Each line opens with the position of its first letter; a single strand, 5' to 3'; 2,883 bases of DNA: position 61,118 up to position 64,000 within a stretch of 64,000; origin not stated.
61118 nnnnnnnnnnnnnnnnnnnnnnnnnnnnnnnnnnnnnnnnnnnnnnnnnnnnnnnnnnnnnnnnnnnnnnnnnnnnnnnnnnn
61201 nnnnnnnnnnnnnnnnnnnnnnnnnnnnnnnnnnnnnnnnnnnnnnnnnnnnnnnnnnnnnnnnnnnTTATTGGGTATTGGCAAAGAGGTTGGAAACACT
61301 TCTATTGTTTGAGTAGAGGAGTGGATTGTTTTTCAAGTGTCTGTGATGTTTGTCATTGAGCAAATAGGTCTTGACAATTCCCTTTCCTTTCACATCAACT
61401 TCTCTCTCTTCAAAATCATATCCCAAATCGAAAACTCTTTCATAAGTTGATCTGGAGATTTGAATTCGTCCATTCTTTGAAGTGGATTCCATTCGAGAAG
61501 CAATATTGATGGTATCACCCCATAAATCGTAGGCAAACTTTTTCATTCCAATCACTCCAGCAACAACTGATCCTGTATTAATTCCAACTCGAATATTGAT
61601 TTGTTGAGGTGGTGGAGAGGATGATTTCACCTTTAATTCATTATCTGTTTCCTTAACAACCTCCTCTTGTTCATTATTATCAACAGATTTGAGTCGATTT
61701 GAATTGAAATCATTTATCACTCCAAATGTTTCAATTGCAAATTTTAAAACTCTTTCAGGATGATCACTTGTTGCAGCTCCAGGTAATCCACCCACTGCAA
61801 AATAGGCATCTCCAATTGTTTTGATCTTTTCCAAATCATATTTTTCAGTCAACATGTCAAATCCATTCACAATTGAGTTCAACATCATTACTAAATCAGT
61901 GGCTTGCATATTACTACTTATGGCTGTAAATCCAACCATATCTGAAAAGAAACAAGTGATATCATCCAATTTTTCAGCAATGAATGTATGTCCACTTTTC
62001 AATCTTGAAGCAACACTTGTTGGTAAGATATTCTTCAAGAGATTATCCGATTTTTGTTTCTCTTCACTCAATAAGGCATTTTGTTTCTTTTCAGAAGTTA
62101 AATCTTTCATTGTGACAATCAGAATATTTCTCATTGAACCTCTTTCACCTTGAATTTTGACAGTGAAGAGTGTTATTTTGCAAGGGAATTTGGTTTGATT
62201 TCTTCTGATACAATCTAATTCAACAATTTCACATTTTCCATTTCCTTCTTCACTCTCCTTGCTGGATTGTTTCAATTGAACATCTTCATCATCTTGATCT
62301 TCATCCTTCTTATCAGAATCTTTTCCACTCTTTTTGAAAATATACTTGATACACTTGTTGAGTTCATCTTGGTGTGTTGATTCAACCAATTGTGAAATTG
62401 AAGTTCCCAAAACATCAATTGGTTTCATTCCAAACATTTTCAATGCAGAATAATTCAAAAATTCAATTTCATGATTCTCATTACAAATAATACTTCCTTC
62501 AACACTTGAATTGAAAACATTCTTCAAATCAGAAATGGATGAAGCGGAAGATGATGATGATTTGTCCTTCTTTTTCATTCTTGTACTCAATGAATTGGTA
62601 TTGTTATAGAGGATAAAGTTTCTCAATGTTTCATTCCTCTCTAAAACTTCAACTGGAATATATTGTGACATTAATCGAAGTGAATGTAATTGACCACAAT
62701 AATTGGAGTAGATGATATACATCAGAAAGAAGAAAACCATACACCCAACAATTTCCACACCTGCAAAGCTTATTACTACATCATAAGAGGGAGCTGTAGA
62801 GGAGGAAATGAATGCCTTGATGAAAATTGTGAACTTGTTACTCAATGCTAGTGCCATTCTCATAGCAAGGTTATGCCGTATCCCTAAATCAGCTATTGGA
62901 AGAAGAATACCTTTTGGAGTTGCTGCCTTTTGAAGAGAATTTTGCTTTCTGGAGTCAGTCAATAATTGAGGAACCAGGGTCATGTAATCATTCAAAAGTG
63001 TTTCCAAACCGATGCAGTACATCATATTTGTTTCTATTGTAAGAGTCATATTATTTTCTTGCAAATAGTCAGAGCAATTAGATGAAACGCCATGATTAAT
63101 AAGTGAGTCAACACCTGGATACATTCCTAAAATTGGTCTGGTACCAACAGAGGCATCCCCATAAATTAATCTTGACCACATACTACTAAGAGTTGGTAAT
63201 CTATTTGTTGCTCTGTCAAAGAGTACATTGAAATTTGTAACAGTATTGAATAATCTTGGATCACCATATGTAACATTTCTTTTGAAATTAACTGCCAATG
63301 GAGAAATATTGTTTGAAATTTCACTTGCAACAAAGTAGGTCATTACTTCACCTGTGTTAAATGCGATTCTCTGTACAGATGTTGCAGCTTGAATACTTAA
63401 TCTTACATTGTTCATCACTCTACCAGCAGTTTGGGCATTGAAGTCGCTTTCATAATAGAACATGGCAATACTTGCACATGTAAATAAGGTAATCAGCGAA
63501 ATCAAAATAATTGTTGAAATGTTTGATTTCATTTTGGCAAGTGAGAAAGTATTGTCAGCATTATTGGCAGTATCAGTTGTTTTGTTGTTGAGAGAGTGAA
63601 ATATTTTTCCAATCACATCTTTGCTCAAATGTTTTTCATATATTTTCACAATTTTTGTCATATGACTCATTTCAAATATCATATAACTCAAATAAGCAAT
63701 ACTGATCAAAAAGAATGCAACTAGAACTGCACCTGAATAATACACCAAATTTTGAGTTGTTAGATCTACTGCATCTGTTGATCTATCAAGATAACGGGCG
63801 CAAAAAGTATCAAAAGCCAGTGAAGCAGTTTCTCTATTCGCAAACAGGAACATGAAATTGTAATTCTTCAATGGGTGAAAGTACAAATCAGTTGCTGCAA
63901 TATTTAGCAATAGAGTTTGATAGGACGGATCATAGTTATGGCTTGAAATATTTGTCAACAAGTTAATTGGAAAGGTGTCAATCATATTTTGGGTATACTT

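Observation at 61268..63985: Adenylyl cyclase with a TM-flanked extracellular sensor domain and an intracellular PAS domain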

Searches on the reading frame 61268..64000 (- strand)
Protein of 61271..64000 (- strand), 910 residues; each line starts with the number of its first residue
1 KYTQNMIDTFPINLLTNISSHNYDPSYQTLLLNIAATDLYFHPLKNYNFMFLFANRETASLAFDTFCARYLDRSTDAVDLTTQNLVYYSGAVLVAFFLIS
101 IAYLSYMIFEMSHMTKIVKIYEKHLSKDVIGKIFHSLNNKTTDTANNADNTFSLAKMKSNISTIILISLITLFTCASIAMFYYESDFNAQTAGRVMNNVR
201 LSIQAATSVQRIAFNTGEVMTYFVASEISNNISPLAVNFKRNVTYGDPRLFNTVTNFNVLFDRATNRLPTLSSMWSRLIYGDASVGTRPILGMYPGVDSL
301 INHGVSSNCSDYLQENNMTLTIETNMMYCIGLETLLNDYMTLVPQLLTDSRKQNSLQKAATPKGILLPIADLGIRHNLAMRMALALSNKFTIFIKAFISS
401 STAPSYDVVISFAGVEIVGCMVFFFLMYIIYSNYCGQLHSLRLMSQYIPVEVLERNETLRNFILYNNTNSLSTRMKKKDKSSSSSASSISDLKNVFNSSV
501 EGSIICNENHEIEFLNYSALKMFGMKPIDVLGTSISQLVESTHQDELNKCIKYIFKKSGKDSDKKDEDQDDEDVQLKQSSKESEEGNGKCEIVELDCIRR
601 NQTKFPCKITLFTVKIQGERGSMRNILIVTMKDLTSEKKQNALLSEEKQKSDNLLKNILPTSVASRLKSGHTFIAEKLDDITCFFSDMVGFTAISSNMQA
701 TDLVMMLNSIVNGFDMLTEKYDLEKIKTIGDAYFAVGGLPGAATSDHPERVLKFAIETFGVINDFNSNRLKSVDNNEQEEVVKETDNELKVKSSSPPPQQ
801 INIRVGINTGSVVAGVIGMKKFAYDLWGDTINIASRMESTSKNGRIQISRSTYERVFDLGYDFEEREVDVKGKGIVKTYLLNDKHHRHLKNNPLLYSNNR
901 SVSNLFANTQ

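Call 4: search_protein_families(library=pfam, proteins=[window:61268-63985:-], max_evalue=1)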
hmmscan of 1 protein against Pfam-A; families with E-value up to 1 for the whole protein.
window:61268-63985:- (905 aa): 6 families
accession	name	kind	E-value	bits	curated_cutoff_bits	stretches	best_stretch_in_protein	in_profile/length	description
PF00211.25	Guanylate_cyc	-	1.6e-52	178.2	21.9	1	670-877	3-182/183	Adenylate and Guanylate cyclase catalytic domain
PF13426.13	PAS_9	-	1.5e-14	54.5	27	1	496-630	2-102/103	PAS domain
PF00989.32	PAS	-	3.9e-05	24.1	22.6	1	486-551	2-67/113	PAS fold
PF07701.20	HNOBA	-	0.0017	18.3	23.4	1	633-662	187-216/216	Heme NO binding associated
PF13188.13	PAS_8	-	0.04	14.3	21.8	1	487-536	3-49/65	PAS domain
PF08448.16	PAS_4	-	0.17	12.6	23.1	1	491-542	1-52/110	PAS fold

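Call 5: find_homologous_proteins(query=window:61268-63985:-)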
Query window:61268-63985:- (905 aa): 8 proteins with E <= 0.001 among 8000 candidates.
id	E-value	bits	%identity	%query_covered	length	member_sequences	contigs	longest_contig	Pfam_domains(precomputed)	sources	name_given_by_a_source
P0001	0.0e+0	1764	88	100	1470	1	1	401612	PF13426.14,PF00211.26,PF25474.2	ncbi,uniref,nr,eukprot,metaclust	ncbi:adenylate/guanylate cyclase [Naegleria gruberi]|uniref:Adenylate/guanylate cyclase n=1 Tax=Naeg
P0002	4.4e-143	497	39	75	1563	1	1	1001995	PF13426.14,PF25474.2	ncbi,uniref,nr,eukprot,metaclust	ncbi:predicted protein [Naegleria gruberi]|uniref:Predicted protein n=1 Tax=Naegleria gruberi TaxID=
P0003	1.4e-28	118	35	24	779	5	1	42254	PF00515.35,PF13424.13,PF13176.13,PF00211.26,PF13181.13,PF07719.24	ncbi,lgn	-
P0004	8.3e-22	95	32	26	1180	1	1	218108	PF07714.24,PF00069.32,PF12974.13,PF00211.26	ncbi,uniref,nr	ncbi:unnamed protein product [Cylindrotheca closterium]|uniref:guanylate cyclase n=1 Tax=Cylindrothe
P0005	9.2e-7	46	27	22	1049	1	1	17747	PF10345.16,PF12862.14,PF17874.8,PF13424.13,PF13176.13,PF13401.13,PF00211.26,PF13181.13,PF07719.24,PF13191.13,PF13374.13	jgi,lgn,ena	-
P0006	5.1e-6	43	25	26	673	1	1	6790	PF17159.11,PF00211.26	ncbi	-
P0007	1.0e-5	42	27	26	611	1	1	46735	PF00672.31,PF00211.26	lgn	-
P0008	7.3e-4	36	28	20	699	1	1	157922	PF05226.17,PF00211.26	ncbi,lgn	-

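Call 7: search_protein_families(library=pfam, proteins=[P0001, P0002], max_evalue=0.1)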
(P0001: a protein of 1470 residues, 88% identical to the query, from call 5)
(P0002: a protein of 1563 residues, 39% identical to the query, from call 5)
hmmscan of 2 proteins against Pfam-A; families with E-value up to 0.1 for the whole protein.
P0001 (1470 aa): 6 families
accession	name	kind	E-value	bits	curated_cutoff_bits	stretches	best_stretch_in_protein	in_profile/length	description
PF00211.25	Guanylate_cyc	-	1.5e-52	178.3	21.9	1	1237-1444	3-182/183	Adenylate and Guanylate cyclase catalytic domain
PF13426.13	PAS_9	-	1.9e-14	54.2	27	1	1063-1197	2-102/103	PAS domain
PF25474.1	TPR_TmcB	-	1.1e-12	48.4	27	1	226-327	23-124/125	TmcB, TPR repeats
PF00989.32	PAS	-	5.5e-05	23.6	22.6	1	1053-1117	2-66/113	PAS fold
PF07701.20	HNOBA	-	0.003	17.5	23.4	1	1200-1229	187-216/216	Heme NO binding associated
PF13188.13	PAS_8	-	0.067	13.6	21.8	0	1054-1102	3-48/65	PAS domain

P0002 (1563 aa): 4 families
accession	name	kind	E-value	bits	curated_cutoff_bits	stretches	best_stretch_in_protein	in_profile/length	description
PF13426.13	PAS_9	-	4.7e-15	56.2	27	1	1398-1511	2-103/103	PAS domain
PF25474.1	TPR_TmcB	-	1.5e-08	35.1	27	1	563-661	26-124/125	TmcB, TPR repeats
PF00989.32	PAS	-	0.00029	21.3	22.6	1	1391-1480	5-83/113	PAS fold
PF13188.13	PAS_8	-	0.0017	18.6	21.8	1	1389-1440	3-54/65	PAS domain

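Call 8: find_encoding_contigs(protein=P0001, flank=10000, max_places=4)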
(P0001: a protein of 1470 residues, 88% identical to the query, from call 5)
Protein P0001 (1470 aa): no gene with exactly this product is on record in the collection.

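Call 29: search_protein_families(library=pfam, alignment_id=A4, max_evalue=0.001)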
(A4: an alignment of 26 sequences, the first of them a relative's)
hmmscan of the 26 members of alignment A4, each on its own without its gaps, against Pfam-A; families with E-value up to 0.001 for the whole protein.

A. member 1, P0001 (1470 aa): 4 families
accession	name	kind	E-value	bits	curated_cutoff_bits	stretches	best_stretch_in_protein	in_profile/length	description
PF00211.25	Guanylate_cyc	-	1.5e-52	178.3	21.9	1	1237-1444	3-182/183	Adenylate and Guanylate cyclase catalytic domain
PF13426.13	PAS_9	-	1.9e-14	54.2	27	1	1063-1197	2-102/103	PAS domain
PF25474.1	TPR_TmcB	-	1.1e-12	48.4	27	1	226-327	23-124/125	TmcB, TPR repeats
PF00989.32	PAS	-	5.5e-05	23.6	22.6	1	1053-1117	2-66/113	PAS fold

B. families by the number of members that match (of 26 scanned): 8 families
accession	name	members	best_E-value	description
PF25474.1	TPR_TmcB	25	1.1e-18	TmcB, TPR repeats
PF13426.13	PAS_9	24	8.7e-19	PAS domain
PF00989.32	PAS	22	3.3e-11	PAS fold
PF00211.25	Guanylate_cyc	21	4.1e-57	Adenylate and Guanylate cyclase catalytic domain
PF13188.13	PAS_8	6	3.6e-05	PAS domain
PF08448.16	PAS_4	4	8.7e-06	PAS fold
PF24820.1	Diguanyl_cycl_sensor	1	9.7e-07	Diguanylate cyclase-like sensor domain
PF01852.25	START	1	2.1e-05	START domain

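Call 68: find_related_loci(query=window:61271-64000:-, collection=metagenome_contigs, flank=6000)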
Query window:61271-64000:- (910 aa) in metagenome_contigs; peptide patterns used: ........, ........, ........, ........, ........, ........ (x = any residue, [..] = any of these).
66 stretches matched a pattern; 4 encode a relative of the query (tblastn E <= 1e-3); 4 distinct loci.
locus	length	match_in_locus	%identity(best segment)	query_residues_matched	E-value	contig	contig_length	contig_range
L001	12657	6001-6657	38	638-881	3e-43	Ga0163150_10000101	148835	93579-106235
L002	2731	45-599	41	644-853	2e-40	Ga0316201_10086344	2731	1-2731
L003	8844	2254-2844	27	655-873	9e-16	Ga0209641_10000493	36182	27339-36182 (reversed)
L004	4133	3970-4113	36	611-668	2e-5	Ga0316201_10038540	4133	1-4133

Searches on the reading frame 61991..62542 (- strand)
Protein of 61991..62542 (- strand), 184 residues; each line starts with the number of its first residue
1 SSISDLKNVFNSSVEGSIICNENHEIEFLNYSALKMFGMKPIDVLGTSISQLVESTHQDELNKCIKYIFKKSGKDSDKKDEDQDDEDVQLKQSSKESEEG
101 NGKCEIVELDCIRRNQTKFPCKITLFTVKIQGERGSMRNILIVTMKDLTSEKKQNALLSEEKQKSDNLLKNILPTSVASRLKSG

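Call 63: search_solved_structures(query=window:61991-62542:-, max_evalue=1, show_alignments=2)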
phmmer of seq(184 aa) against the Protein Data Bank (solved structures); distinct sequences matched with E-value up to 1: 12.
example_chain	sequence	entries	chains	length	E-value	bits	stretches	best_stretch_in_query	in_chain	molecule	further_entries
1s66_L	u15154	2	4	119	0.0011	22.1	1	12-55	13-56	Hypothetical protein yddU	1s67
1v9y_A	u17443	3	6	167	0.0021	21.1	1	12-55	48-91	Heme pas sensor protein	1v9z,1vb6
9cdr_A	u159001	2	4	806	0.015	18.3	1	12-54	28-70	Oxygen sensor protein DosP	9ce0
9bgv_A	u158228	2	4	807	0.015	18.3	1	12-54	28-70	Oxygen sensor protein DosP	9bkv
9clo_A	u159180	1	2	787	0.015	18.3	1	13-54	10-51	Oxygen sensor protein DosP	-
9cmf_A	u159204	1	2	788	0.015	18.3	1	13-54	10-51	Oxygen sensor protein DosP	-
3hls_A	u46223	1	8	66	0.096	15.7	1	156-182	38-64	Guanylate cyclase soluble subunit beta-1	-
8bjp_AAA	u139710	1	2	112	0.3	14.1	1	10-60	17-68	cytoplasmic PAS domain of CitA from Geobacillus thermodenitrificans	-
5fq1_A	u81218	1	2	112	0.31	14.1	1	10-60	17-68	HISTIDINE KINASE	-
10dq_A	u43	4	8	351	0.59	13.1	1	37-94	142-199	Centromere-binding protein 1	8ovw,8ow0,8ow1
7ssa_K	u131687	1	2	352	0.6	13.1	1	37-94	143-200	Centromere-binding protein 1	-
5o5k_A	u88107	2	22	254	0.73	12.8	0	152-183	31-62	Adenylate cyclase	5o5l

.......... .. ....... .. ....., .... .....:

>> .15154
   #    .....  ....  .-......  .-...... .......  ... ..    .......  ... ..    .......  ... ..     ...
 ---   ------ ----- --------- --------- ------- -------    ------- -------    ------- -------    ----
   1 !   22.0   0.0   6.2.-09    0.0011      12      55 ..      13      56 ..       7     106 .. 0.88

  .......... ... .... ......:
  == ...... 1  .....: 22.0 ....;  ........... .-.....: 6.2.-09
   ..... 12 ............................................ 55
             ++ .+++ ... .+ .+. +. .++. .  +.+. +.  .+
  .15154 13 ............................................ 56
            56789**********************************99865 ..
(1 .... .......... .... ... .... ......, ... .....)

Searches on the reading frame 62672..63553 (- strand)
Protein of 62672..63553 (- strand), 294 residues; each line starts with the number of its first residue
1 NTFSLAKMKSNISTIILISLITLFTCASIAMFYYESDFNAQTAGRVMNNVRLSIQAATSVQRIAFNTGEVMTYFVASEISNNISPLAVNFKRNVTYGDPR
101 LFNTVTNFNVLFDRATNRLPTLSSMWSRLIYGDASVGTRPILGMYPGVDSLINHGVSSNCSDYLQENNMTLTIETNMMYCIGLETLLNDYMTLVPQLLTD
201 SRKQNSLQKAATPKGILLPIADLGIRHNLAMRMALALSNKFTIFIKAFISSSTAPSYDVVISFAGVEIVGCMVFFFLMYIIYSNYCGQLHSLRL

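Call 40: predict_structure(alignment_id=A5)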
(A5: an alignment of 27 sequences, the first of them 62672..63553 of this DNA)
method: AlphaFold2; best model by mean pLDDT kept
length: 294 residues; sequences in the alignment: 27
mean_pLDDT: 85.8   pTM: 0.75
mean pLDDT of the five models: 85.8, 85.6, 85.1, 82.2, 82.0
residues with pLDDT >= 90: 152; 70-90: 103; 50-70: 37; < 50: 2
segments of 3 or more residues with pLDDT < 50: none
pLDDT, mean of each block of 10 residues (from residue 1): 61 88 92 92 91 95 93 76 65 61 71 93 94 87 90 78 84 82 94 95 89 82 90 93 93 84 92 92 88 90
secondary structure, 60 per line:
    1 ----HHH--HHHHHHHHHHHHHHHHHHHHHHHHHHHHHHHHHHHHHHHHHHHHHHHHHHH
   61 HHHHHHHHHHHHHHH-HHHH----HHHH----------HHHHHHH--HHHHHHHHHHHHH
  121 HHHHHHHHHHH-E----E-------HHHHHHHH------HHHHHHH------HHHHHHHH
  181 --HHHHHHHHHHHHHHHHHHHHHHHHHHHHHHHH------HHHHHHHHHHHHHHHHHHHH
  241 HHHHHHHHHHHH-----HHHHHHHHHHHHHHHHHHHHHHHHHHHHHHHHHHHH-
elements in order: H10-75 H77-80 H85-88 H99-105 H108-131 H146-153 H160-166 H173-180 H183-214 H221-252 H258-293

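Call 78: search_solved_structures(query=A5, max_evalue=10)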
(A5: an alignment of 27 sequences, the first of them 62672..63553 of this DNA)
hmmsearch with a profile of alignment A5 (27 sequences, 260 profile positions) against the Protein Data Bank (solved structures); distinct sequences matched with E-value up to 10: 2.
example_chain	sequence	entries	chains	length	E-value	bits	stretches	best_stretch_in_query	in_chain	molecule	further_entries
6ith_A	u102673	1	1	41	0.04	16.6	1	217-256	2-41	Syndecan-2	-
8e1d_B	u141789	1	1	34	1.4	11.6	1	156-179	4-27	Microphthalmia-associated transcription factor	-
